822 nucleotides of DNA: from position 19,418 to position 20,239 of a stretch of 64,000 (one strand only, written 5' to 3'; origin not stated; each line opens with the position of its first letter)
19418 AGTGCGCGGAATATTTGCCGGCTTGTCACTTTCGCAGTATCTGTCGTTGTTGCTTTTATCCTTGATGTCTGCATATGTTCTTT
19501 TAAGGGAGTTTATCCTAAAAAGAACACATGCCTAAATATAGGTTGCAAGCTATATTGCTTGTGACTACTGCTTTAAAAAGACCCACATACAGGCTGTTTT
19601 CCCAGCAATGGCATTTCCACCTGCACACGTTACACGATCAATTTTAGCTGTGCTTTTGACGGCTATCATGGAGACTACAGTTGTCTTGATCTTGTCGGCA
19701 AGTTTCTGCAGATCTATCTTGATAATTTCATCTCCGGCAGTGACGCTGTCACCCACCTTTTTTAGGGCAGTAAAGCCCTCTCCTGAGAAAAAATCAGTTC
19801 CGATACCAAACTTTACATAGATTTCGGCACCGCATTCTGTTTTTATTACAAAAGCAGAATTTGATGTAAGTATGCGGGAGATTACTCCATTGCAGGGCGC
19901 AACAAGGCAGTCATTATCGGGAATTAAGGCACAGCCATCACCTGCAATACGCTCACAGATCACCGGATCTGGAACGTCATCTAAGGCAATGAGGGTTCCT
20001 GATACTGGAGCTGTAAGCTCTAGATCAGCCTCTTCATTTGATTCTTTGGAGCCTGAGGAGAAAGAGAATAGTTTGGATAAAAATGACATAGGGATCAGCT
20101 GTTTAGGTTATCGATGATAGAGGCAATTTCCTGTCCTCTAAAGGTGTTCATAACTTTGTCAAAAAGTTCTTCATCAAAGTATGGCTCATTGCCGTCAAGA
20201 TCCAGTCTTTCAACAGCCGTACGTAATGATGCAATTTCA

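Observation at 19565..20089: EIIA-Glc (Crr) homologue with both catalytic histidines replaced (H75->S, H90->K) but an intact ORF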

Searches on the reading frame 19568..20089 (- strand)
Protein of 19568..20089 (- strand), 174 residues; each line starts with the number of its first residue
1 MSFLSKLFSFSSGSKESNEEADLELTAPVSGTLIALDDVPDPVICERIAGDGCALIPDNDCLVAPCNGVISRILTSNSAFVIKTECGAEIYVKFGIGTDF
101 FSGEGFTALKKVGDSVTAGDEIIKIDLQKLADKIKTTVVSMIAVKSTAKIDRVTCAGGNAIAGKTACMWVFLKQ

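Call 3: search_protein_families(library=pfam, proteins=[window:19568-20089:-], max_evalue=0.01)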
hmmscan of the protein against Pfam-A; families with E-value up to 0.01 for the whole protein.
window:19568-20089:- (174 aa): 2 families
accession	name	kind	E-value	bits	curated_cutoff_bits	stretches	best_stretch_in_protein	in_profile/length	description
PF00358.26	PTS_EIIA_1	-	2e-31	108.8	27.2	1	24-146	2-124/127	phosphoenolpyruvate-dependent sugar phosphotransferase system, EIIA 1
PF00364.28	Biotin_lipoyl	-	0.00052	20.2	22.1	0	102-136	14-47/73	Biotin-requiring enzyme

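Call 4: search_protein_families(library=ncbifam, proteins=[window:19568-20089:-], max_evalue=0.01)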
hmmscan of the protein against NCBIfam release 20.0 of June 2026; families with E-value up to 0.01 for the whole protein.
window:19568-20089:- (174 aa): 5 families
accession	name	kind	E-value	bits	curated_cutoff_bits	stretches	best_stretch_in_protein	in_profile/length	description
NF006962.0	PRK09439.1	equivalog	2.4e-40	138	212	1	1-169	1-166/169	PTS glucose transporter subunit IIA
TIGR00830.1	PTBA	subfamily_domain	7.2e-28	97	97.5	1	25-142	1-118/121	glucose PTS transporter subunit IIA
NF007608.0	PRK10255.1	equivalog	1.6e-26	92.9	1010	1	23-166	499-642/648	PTS N-acetyl glucosamine transporter subunit IIABC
TIGR01995.1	PTS-II-ABC-beta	subfamily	1.3e-24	86.7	614.7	1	20-154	467-601/618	beta-glucoside-specific PTS transporter subunit IIABC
NF007335.0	PRK09824.1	equivalog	2.4e-20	72.7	894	1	17-165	473-620/627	PTS beta-glucoside transporter subunit IIABC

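Call 5: search_solved_structures(query=window:19568-20089:-, max_evalue=0.001, show_alignments=3)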
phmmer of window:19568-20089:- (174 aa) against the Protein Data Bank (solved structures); distinct sequences matched with E-value up to 0.001: 6.
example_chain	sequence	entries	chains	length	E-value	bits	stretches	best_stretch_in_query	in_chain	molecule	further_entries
3our_B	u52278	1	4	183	1.2e-31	113.2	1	15-168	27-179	Phosphotransferase system IIA component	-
4jbw_M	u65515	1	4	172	1.7e-29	106.2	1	5-167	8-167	Glucose-specific phosphotransferase enzyme IIA component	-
1ggr_A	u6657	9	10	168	2.5e-29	105.7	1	7-167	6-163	PTS SYSTEM, GLUCOSE-SPECIFIC IIA COMPONENT | GLUCOSE-SPECIFIC PROTEIN IIIGlc | GLUCOSE-SPECIFIC PHOSPHOCARRIER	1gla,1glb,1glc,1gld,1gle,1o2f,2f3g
1f3g_A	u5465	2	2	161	5.6e-29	104.5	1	16-167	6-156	GLUCOSE-SPECIFIC PHOSPHOCARRIER PROTEIN IIAGLC | GLUCOSE-SPECIFIC PHOSPHOCARRIER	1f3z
2gpr_A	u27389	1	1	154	2.8e-19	73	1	22-143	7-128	GLUCOSE-PERMEASE IIA COMPONENT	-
1ax3_A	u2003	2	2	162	4.9e-19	72.2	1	18-143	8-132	GLUCOSE PERMEASE IIA DOMAIN | GLUCOSE PERMEASE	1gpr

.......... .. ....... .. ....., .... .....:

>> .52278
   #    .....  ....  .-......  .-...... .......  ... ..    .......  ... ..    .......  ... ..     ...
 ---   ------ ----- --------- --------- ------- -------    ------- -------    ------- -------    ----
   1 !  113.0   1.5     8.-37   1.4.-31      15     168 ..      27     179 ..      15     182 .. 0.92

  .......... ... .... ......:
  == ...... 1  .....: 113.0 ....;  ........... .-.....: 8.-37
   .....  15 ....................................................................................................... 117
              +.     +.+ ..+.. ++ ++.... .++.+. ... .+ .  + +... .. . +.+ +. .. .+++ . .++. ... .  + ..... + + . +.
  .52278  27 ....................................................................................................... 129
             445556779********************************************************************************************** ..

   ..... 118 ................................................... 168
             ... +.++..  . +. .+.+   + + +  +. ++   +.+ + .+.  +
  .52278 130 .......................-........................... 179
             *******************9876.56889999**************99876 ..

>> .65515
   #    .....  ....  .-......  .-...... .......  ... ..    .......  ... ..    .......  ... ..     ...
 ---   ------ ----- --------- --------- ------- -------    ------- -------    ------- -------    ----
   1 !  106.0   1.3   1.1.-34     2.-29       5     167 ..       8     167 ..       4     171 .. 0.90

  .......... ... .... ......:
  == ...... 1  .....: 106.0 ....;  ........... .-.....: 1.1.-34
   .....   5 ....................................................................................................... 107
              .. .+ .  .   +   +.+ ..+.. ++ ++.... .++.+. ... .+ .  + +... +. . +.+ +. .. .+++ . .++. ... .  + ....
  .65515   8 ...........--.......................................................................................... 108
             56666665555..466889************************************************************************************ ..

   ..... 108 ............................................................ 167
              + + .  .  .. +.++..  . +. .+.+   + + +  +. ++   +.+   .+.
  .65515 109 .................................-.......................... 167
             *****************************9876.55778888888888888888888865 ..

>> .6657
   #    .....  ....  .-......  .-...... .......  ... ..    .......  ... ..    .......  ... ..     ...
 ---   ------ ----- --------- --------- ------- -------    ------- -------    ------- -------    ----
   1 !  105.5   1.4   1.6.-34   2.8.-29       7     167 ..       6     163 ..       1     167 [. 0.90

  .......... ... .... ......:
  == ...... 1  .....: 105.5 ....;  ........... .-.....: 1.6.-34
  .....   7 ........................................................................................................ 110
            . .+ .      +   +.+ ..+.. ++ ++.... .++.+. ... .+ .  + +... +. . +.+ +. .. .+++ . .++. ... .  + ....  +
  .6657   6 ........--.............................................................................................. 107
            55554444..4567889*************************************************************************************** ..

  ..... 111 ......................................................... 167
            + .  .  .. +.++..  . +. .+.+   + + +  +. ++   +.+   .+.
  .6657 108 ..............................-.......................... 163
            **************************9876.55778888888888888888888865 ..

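Call 6: find_homologous_proteins(query=window:19568-20089:-, max_evalue=1e-10)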
Query window:19568-20089:- (174 aa): 9 proteins with E <= 1e-10 among 77 candidates.
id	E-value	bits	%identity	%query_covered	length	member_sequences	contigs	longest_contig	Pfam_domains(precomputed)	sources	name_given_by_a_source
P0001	1.2e-97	343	88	100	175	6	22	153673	PF00358.27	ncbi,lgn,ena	-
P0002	1.6e-96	339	88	100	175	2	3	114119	PF00358.27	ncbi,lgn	-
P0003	2.6e-93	328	87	100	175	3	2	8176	PF00358.27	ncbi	-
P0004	7.6e-90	317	83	100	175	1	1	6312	PF00358.27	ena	-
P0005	1.5e-65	238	63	100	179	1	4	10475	PF00358.27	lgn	-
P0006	2.3e-64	234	62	100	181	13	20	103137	PF00358.27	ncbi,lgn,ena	-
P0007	2.5e-63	231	60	99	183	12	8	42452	PF00358.27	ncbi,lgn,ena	-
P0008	2.0e-51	192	52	100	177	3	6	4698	PF00358.27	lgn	-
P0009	2.2e-50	189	50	100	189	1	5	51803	PF00358.27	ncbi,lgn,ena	-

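Call 7: find_related_loci(query=window:19568-20089:-, collection=genome_contigs, flank=8000)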
Query window:19568-20089:- (174 aa) in genome_contigs; peptide patterns used: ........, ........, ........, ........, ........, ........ (x = any residue, [..] = any of these).
334 stretches matched a pattern; 3 encode a relative of the query (tblastn E <= 1e-3); 3 distinct loci.
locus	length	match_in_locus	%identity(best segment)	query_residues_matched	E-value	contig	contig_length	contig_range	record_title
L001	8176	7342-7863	87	1-174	8e-101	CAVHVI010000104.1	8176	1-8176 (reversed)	Bacteroidaceae bacterium isolate G02628-L1_cleanbin_000010 genome assembly, contig: Spades_G02628-L1_contig_2183, whole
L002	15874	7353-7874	88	1-174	3e-103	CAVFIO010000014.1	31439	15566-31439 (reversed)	Akkermansia muciniphila isolate H07667-L1_cleanbin_000007 genome assembly, contig: Spades_H07667-L1_contig_1158, whole g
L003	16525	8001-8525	62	1-174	6e-72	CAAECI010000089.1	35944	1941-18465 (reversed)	MAG TPA_asm: uncultured Succinivibrio sp., isolate HGM20910, WGS project CAAECI010000000 data, contig: ERS396468_4_k85_4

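Call 36: search_protein_representatives(alignment_id=A2)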
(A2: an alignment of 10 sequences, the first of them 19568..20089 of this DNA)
Query: 10 sequences, 177 profile positions. Proteins with E-value up to 0.001 (for the whole library): 5928; up to 1e-10: 3741; up to 1e-30: 22. The best 150 are listed.
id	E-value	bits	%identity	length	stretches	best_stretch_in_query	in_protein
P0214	2.4e-67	242.3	-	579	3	20-146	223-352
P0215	8.9e-64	230.6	-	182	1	7-175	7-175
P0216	1.2e-47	178.0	-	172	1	1-173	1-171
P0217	7.0e-39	149.5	-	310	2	23-140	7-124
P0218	2.0e-38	148.0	-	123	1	62-176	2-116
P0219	2.1e-38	147.9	-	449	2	24-149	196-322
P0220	3.2e-37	144.1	-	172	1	4-173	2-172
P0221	2.7e-35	137.8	-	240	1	6-170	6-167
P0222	3.2e-35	137.6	-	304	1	6-170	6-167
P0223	4.5e-35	137.1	-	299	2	22-142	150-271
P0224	6.8e-35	136.5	-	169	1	9-164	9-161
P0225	1.8e-34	135.1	-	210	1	20-169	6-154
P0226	4.0e-34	134.0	-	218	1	6-169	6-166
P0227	4.3e-33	130.7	-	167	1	2-171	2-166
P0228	1.4e-32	129.0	-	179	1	17-174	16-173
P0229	1.4e-32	129.0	-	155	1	22-167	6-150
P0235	7.9e-31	123.3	-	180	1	7-153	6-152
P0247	5.2e-30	120.6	-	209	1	73-175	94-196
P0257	2.6e-29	118.4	-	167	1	14-167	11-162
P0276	3.5e-28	114.7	-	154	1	30-172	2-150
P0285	7.5e-28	113.6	-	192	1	13-168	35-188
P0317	1.0e-26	109.9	-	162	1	4-99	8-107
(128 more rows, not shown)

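Call 39: list_cluster_members(proteins=[P0215, P0216, P0229, P0235, P0247, P0276, P0285, P0317, P0257, P0217])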
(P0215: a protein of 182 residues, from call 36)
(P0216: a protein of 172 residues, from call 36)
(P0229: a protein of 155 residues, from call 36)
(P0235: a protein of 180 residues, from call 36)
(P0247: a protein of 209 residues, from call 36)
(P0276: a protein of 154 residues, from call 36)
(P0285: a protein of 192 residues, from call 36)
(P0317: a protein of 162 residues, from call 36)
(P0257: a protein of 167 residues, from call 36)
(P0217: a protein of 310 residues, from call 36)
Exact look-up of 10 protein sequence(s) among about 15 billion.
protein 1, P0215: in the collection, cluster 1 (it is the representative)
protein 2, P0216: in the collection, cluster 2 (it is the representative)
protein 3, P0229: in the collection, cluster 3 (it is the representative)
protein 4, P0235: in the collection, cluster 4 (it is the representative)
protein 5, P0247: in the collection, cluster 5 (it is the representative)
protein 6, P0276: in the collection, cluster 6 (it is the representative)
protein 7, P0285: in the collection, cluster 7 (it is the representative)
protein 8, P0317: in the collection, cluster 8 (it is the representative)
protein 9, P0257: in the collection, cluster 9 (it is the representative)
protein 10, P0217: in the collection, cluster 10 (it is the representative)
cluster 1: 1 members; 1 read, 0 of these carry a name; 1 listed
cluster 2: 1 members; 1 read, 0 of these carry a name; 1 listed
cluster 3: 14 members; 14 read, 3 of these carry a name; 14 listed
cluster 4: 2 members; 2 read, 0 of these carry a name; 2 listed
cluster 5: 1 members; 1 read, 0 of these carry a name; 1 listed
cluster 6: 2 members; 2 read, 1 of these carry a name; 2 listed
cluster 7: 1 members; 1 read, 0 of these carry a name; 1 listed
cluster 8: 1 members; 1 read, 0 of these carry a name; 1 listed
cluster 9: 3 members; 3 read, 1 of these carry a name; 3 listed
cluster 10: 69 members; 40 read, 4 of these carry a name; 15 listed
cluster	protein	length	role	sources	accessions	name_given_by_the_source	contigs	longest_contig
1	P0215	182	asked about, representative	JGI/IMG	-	-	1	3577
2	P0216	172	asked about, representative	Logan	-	-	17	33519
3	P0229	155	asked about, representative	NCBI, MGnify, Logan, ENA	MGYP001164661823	CR=1 FL=1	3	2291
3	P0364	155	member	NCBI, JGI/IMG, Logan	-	PTS system glucose-specific IIA component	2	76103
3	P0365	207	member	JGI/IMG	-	PTS system glucose-specific IIA component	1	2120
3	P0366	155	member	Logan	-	-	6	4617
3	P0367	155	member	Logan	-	-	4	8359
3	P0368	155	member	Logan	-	-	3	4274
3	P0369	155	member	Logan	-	-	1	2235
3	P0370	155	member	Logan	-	-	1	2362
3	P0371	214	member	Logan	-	-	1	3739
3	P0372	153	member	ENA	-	-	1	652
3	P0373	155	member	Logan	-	-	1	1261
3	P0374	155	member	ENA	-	-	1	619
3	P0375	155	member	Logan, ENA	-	-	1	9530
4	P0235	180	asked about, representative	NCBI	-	-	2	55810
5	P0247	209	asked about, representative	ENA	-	-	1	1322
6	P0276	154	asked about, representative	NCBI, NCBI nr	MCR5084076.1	MAG: PTS glucose transporter subunit IIA [Succinivibrionaceae bacterium] | PTS glucose transporter subunit IIA [Succinivibrionaceae bacterium]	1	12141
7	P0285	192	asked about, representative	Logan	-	-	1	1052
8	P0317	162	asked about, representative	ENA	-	-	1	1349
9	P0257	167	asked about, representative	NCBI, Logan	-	-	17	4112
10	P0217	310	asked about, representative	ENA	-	-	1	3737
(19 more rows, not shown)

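Call 40: predict_structure(alignment_id=A2)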
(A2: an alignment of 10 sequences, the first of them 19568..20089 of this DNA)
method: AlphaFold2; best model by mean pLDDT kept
length: 174 residues; sequences in the alignment: 10
mean_pLDDT: 51.8   pTM: 0.52
mean pLDDT of the five models: 51.8, 50.4, 50.0, 49.0, 47.2
residues with pLDDT >= 90: 8; 70-90: 43; 50-70: 22; < 50: 101
segments of 3 or more residues with pLDDT < 50: 1-56, 133-174
pLDDT, mean of each block of 10 residues (from residue 1): 38 28 29 35 27 43 78 80 71 58 78 87 78 48 43 35 35 27
secondary structure, 60 per line:
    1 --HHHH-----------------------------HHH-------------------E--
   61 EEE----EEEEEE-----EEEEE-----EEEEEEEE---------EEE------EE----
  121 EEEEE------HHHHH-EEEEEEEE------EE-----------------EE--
elements in order: H3-6 E61-63 E68-73 E79-83 E89-96 E106-108 E121-125 H132-136 E138-145

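Call 46: find_encoding_contigs(protein=P0009, flank=8000, max_places=2)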
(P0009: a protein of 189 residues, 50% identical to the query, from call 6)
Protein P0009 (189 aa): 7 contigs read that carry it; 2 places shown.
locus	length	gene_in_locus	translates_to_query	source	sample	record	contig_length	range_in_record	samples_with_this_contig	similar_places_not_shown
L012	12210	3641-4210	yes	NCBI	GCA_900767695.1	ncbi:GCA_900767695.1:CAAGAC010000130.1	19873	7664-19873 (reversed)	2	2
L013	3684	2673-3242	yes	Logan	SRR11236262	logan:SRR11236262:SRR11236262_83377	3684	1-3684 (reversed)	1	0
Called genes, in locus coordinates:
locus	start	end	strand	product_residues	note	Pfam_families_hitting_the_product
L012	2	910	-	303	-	?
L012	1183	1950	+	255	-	PF07264:EI24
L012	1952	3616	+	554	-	PF05524:PEP-utilisers_N (faint), PF00391:PEP-utilizers, PF02896:PEP-utilizers_C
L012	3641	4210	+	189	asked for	PF00358:PTS_EIIA_1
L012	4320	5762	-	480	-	PF02233:PNTB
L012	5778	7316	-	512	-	PF05222:AlaDh_PNT_N, PF01262:AlaDh_PNT_C, PF12769:PNTB_4TM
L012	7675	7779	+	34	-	-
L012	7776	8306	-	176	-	PF13673:Acetyltransf_10, PF00583:Acetyltransf_1, PF13508:Acetyltransf_7, PF08445:FR47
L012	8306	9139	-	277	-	-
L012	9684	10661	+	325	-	PF00669:Flagellin_N, PF00700:Flagellin_C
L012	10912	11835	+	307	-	PF02729:OTCace_N, PF00185:OTCace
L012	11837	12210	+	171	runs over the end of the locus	PF01948:PyrI, PF02748:PyrI_C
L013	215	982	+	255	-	PF07264:EI24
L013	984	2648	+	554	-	PF05524:PEP-utilisers_N (faint), PF00391:PEP-utilizers, PF02896:PEP-utilizers_C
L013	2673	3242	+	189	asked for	PF00358:PTS_EIIA_1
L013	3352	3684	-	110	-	?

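Call 59: find_homologous_proteins(query=A2, max_evalue=0.00001)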
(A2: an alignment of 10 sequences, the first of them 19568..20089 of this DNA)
Query A2 (10 sequences) (174 aa, profile of the alignment): 34 proteins with E <= 0.00001 among 6381 candidates.
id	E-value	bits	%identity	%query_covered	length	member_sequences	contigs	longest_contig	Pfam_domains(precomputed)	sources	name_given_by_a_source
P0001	6.2e-96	337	88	100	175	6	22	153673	PF00358.27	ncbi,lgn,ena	-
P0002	8.9e-96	337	88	100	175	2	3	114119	PF00358.27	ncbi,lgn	-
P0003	4.9e-95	334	87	100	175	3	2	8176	PF00358.27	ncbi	-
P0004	1.4e-93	329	83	100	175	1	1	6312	PF00358.27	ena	-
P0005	5.3e-89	314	63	100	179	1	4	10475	PF00358.27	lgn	-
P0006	5.8e-88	311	62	100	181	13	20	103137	PF00358.27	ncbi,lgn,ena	-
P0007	6.8e-87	308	60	99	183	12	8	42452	PF00358.27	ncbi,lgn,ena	-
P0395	1.0e-85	304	61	99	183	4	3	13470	PF00358.27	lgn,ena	-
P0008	6.1e-84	298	52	100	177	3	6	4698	PF00358.27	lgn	-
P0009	6.8e-81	288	50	100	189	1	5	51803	PF00358.27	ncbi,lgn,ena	-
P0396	1.7e-76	274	52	100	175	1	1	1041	PF00358.27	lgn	-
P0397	8.1e-75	268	50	100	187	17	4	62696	PF00358.27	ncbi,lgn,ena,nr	ncbi:MAG: glucose PTS transporter subunit IIA [Aeromonadales bacterium]|nr:glucose PTS transporter s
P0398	2.0e-73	264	49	100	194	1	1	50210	PF00358.27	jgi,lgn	jgi:PTS system glucose-specific IIA component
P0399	1.0e-72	261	48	98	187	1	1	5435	PF00358.27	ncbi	ncbi:MAG: PTS glucose transporter subunit IIA, partial [Succinivibrio sp.]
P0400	1.1e-68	248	49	98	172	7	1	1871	PF00358.27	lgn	-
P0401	6.0e-66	239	52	100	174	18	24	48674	PF00358.27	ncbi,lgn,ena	-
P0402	3.0e-64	234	51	100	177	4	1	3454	PF00358.27,PF00364.29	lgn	-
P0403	8.9e-64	232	50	99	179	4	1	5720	PF00358.27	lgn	-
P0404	1.7e-63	231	51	99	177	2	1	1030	PF00358.27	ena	-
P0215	2.8e-63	231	53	96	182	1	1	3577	PF00358.27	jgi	-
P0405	8.9e-62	226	51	95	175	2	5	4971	PF00358.27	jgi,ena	-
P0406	3.4e-61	224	52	99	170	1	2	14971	PF00358.27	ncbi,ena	-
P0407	3.8e-61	224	50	99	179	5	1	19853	PF00358.27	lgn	-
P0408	6.6e-59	216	53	100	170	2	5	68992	PF00358.27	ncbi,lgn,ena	-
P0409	3.8e-58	214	51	99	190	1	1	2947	PF00358.27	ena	-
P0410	1.4e-55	206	47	97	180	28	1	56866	PF00358.27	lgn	-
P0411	9.4e-55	203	47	100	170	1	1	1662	PF00358.27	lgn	-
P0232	1.3e-31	127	52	49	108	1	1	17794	PF00358.27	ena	-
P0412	1.0e-27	115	40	70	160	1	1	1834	PF00358.27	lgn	-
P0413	1.0e-25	108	29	97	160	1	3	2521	PF00358.27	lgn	-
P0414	1.3e-25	108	29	97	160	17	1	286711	PF00358.27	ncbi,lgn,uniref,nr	ncbi:PTS system, beta-glucosides-specific IIC component [Butyrivibrio hungatei DSM 14810]|uniref:PTS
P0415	6.3e-19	86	33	72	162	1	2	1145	PF00358.27,PF25917.1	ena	-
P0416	1.9e-18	85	32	75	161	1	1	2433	PF00358.27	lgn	-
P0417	9.0e-17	79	34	74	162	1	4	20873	PF00358.27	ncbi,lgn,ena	-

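Call 62: find_encoding_contigs(protein=P0401, flank=6000, max_places=1)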
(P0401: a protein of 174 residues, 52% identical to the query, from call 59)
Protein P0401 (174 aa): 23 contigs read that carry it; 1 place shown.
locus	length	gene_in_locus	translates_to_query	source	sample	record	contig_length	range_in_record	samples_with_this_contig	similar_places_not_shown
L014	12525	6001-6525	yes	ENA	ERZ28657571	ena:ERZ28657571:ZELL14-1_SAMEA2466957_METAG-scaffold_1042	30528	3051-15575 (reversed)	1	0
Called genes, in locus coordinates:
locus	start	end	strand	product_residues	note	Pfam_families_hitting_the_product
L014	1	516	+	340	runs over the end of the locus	PF01464:SLT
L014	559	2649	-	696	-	PF22745:Nlig-Ia, PF01653:DNA_ligase_aden, PF03120:OB_DNA_ligase, PF03119:DNA_ligase_ZBD, PF14520:HHH_5 (faint), PF12826:HHH_2, PF00533:BRCT, PF12738:PTCB-BRCT (weak)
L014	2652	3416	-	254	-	PF04354:ZipA_C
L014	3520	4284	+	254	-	PF07264:EI24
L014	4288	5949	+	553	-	PF05524:PEP-utilisers_N, PF00391:PEP-utilizers, PF02896:PEP-utilizers_C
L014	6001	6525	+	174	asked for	PF00358:PTS_EIIA_1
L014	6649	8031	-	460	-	PF02233:PNTB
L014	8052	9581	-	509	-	PF05222:AlaDh_PNT_N, PF02826:2-Hacid_dh_C (faint), PF01262:AlaDh_PNT_C, PF12769:PNTB_4TM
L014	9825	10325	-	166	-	PF00583:Acetyltransf_1, PF13673:Acetyltransf_10, PF13508:Acetyltransf_7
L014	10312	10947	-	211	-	-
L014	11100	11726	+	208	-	PF14681:UPRTase, PF00156:Pribosyltran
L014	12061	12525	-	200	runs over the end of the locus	PF07081:DUF1349, PF17851:GH43_C2 (weak)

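Call 63: find_encoding_contigs(protein=P0408, flank=6000, max_places=1)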
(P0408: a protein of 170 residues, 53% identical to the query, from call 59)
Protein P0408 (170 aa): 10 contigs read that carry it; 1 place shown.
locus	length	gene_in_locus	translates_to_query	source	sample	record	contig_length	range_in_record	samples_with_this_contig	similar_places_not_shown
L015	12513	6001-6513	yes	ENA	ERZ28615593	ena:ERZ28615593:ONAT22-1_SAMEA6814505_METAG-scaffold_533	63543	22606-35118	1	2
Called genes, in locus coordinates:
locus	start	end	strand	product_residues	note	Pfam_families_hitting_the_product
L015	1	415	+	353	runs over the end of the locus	PF01464:SLT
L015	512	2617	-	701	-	PF22745:Nlig-Ia, PF01653:DNA_ligase_aden, PF03120:OB_DNA_ligase, PF03119:DNA_ligase_ZBD, PF14520:HHH_5 (faint), PF12826:HHH_2, PF00533:BRCT, PF12738:PTCB-BRCT (weak)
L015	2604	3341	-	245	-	PF04354:ZipA_C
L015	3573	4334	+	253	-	PF07264:EI24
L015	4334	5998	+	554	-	PF05524:PEP-utilisers_N, PF00391:PEP-utilizers, PF02896:PEP-utilizers_C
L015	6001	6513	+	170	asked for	PF00358:PTS_EIIA_1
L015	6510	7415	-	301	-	PF02899:Phage_int_SAM_1, PF00589:Phage_integrase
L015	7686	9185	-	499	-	PF02233:PNTB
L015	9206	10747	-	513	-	PF05222:AlaDh_PNT_N, PF01262:AlaDh_PNT_C, PF12769:PNTB_4TM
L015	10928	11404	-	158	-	PF00583:Acetyltransf_1, PF13508:Acetyltransf_7, PF13673:Acetyltransf_10, PF08445:FR47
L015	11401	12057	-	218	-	-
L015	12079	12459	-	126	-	PF00903:Glyoxalase, PF22677:Ble-like_N (weak)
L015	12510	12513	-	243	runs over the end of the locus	PF13483:Lactamase_B_3 (faint)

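Call 64: find_encoding_contigs(protein=P0397, flank=6000, max_places=1)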
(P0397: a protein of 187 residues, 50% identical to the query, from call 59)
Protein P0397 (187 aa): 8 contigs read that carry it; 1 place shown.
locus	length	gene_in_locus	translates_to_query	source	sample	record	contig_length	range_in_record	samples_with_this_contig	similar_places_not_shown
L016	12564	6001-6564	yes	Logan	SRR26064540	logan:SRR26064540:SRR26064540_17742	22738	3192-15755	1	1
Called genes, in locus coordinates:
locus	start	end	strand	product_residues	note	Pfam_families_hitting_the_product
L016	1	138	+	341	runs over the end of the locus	PF01464:SLT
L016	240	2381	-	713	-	PF22745:Nlig-Ia, PF01653:DNA_ligase_aden, PF03120:OB_DNA_ligase, PF03119:DNA_ligase_ZBD, PF12826:HHH_2, PF14520:HHH_5 (weak), PF00533:BRCT, PF12738:PTCB-BRCT (faint)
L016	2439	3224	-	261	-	PF04354:ZipA_C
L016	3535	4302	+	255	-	PF07264:EI24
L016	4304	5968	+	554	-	PF05524:PEP-utilisers_N (faint), PF00391:PEP-utilizers, PF02896:PEP-utilizers_C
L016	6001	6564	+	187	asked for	PF00358:PTS_EIIA_1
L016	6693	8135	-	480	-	PF02233:PNTB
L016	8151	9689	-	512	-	PF05222:AlaDh_PNT_N, PF01262:AlaDh_PNT_C, PF12769:PNTB_4TM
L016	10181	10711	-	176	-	PF13673:Acetyltransf_10, PF00583:Acetyltransf_1, PF13508:Acetyltransf_7, PF08445:FR47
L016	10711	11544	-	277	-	-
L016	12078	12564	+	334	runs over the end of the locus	PF00669:Flagellin_N, PF00700:Flagellin_C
